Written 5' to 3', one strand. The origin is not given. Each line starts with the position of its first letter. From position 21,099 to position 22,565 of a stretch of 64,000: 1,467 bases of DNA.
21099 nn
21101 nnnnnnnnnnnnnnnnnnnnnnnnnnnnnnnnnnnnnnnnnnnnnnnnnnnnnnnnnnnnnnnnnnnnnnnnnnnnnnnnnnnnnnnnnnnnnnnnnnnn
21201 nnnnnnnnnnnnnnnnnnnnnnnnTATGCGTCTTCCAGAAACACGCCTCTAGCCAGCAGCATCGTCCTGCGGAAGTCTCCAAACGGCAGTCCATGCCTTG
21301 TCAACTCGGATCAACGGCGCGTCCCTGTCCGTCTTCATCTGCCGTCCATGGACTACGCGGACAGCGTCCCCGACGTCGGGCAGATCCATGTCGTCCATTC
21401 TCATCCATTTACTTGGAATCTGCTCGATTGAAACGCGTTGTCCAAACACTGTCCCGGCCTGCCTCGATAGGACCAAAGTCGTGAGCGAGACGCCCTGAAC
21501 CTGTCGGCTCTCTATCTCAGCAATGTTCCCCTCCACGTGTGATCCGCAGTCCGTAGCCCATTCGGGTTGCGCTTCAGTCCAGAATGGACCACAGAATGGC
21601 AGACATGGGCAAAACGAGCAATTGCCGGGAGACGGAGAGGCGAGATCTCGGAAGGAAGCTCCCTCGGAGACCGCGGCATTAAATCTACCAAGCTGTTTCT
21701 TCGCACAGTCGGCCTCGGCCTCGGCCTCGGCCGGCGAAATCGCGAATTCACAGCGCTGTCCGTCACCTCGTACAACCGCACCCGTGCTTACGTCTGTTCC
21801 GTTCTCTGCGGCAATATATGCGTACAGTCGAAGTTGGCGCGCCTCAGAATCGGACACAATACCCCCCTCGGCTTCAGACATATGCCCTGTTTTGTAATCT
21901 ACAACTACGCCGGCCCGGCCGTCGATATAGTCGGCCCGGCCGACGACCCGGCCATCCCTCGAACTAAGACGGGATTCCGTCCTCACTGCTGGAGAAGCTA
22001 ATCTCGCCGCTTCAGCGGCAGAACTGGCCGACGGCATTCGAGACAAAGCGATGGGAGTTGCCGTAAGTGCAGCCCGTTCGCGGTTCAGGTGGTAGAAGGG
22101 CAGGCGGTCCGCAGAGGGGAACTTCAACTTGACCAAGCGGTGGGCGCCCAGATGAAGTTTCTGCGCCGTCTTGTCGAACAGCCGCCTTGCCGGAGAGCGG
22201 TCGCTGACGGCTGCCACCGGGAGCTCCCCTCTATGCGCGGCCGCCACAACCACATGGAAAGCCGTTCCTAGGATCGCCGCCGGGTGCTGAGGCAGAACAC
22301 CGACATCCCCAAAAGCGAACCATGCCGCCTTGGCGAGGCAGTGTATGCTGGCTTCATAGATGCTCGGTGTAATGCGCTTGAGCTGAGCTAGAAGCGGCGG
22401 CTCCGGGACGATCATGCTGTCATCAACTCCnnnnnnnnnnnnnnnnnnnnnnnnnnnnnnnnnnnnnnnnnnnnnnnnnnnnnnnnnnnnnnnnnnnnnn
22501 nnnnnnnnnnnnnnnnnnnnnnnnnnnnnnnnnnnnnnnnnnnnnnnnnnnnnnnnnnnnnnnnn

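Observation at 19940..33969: Seven-gene coupled operon: C5-methyltransferase → 1015-aa → 298-aa → 1843-aa helicase/DUF1998 (Druantia type II-like DruM-F-G-E) extended by RecB-like nuclease → Vsr → PUA/EVE-HNH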

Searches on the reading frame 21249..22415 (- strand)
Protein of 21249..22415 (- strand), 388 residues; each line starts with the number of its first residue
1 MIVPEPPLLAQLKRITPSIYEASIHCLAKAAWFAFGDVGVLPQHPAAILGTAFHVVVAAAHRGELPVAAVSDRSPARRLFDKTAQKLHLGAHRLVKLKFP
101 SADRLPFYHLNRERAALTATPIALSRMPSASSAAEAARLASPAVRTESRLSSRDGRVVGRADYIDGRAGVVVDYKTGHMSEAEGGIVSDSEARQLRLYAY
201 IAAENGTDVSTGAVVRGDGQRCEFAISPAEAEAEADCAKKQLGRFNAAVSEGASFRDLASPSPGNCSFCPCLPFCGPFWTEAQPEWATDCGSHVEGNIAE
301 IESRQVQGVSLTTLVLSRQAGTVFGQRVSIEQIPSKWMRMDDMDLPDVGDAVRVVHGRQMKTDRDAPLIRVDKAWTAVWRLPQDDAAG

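Call 3: search_protein_families(library=pfam, proteins=[window:21249-22415:-], max_evalue=0.01)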
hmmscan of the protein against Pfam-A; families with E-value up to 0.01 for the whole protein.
window:21249-22415:- (388 aa): 1 family
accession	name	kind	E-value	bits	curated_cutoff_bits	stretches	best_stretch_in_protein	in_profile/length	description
PF12705.13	PDDEXK_1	-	5.3e-14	53.2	22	1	43-275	30-246/247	PD-(D/E)XK nuclease superfamily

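Call 4: search_protein_families(library=padloc, proteins=[window:21249-22415:-], max_evalue=0.01)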
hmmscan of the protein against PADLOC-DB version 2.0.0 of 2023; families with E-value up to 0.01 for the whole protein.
window:21249-22415:- (388 aa): 6 families
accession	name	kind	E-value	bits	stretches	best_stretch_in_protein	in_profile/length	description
PDLC00060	DruK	-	2e-22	78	1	15-308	2-291/347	PD-(D/E)XK nuclease superfamily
PDLC00059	DruK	-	5e-14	50.2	1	130-357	99-300/326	PD-(D/E)XK nuclease superfamily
PDLC01250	Cas4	-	3e-07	28.9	1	143-275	48-167/168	"CAS-I,CAS-II,CAS-III,CAS-IV,CAS-V,CAS-VI; acquisition_associated"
PDLC00943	Cas4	-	9.1e-06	23.7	1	148-276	59-179/180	CRISPR-associated protein Cas4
PDLC01747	Cas1g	-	0.00017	18.3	1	141-258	47-161/523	-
PDLC00058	DruK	-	0.00042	17.1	1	144-283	143-280/388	PD-(D/E)XK nuclease superfamily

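Call 20: search_protein_families(library=ncbifam, proteins=[window:21249-22415:-], max_evalue=0.01)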
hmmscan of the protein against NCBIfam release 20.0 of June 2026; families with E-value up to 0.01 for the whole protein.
window:21249-22415:- (388 aa): 1 family
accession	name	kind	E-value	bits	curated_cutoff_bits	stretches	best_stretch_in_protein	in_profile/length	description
TIGR00372.1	cas4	equivalog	3.4e-05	23.7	65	1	148-276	59-179/180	CRISPR-associated protein Cas4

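Call 24: search_solved_structures(query=window:21249-22415:-, max_evalue=1)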
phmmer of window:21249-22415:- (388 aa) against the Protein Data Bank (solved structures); distinct sequences matched with E-value up to 1: 1.
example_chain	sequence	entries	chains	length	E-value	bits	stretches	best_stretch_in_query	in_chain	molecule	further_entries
2cp6_A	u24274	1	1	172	0.24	13.5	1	87-149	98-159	Restin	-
